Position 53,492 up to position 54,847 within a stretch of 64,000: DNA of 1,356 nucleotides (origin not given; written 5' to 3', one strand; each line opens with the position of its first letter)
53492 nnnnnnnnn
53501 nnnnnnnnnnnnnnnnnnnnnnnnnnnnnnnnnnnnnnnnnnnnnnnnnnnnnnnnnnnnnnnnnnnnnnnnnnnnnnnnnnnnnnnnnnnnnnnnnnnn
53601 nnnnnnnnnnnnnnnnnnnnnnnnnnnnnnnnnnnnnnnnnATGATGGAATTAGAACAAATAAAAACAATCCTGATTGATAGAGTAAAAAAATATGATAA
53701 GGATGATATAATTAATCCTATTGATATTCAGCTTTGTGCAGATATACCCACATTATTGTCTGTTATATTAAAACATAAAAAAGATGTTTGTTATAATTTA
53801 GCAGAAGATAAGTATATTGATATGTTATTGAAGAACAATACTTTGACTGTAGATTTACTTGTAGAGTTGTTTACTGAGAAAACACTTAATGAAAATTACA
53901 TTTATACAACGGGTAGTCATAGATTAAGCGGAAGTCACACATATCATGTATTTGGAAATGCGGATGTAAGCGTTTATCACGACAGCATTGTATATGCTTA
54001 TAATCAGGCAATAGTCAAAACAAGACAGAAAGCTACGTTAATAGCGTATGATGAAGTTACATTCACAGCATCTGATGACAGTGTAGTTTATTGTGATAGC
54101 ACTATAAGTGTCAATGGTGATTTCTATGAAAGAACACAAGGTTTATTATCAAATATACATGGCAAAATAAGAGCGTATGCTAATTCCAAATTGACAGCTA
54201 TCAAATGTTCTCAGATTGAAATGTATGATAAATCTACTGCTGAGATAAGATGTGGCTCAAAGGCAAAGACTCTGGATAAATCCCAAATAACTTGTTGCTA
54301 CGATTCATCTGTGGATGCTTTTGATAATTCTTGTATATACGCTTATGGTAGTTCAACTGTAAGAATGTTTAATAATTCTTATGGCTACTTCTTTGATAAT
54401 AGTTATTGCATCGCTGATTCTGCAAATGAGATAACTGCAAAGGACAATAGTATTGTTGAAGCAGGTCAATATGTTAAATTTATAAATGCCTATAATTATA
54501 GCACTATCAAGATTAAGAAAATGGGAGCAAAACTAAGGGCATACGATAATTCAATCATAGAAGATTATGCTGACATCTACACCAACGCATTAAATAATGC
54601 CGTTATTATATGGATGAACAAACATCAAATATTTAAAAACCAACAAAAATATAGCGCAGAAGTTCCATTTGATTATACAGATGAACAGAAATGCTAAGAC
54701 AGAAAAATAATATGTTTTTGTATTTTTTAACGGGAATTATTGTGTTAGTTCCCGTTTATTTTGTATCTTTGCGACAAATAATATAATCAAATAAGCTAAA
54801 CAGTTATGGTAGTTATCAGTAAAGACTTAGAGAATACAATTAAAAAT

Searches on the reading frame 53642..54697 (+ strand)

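Call 17: search_protein_families(library=phrogs, proteins=[window:53642-54697:+], max_evalue=0.001)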
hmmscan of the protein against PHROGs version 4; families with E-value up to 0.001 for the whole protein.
window:53642-54697:+ (351 aa): 1 family
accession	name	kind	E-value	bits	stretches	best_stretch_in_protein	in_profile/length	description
phrog_15773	-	unknown function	5.8e-05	23.6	0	180-280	38-142/288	-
